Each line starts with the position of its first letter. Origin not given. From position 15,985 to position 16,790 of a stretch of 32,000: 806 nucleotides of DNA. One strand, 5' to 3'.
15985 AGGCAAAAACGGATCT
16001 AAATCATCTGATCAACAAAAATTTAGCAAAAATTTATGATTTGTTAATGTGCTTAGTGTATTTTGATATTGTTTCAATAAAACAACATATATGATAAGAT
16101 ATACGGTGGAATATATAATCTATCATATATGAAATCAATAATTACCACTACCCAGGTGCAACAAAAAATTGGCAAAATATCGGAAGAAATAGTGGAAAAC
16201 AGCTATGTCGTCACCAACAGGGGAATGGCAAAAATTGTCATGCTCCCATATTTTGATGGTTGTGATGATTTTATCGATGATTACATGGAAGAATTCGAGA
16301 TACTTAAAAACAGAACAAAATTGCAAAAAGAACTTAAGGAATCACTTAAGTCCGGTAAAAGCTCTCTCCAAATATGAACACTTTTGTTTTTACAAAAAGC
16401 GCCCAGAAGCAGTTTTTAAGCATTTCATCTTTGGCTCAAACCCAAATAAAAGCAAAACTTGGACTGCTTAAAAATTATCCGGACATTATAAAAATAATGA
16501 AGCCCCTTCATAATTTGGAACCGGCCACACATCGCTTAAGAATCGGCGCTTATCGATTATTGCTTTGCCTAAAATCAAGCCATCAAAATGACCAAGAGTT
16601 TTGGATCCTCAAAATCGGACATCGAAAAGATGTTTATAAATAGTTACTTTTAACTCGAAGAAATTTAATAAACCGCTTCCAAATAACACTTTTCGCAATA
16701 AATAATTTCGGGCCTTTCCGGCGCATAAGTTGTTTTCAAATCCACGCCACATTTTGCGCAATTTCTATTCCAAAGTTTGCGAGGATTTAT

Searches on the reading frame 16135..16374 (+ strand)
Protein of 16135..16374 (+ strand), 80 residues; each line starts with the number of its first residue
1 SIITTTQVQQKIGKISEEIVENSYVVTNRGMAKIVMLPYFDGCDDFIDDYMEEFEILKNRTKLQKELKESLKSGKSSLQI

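Call 82: search_protein_families(library=pfam, proteins=[window:16135-16374:+], max_evalue=0.01)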
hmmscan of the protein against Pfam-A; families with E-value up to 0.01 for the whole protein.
seq(80 aa): 1 family
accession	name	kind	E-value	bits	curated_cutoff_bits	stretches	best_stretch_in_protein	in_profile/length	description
PF02604.26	PhdYeFM_antitox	-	9.1e-05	22.6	29.8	1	2-62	3-60/74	Antitoxin Phd_YefM, type II toxin-antitoxin system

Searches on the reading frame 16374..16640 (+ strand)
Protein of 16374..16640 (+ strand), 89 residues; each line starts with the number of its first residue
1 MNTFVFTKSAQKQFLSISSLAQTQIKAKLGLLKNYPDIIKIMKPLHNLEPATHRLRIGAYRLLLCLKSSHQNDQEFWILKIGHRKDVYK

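Call 82: search_protein_families(library=pfam, proteins=[window:16374-16640:+], max_evalue=0.01)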
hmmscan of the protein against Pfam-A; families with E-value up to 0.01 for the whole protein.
seq(89 aa): 1 family
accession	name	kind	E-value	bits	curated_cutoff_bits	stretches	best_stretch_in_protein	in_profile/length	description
PF05016.21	ParE_toxin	-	0.00022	22.2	23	1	5-88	2-89/89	ParE toxin of type II toxin-antitoxin system, parDE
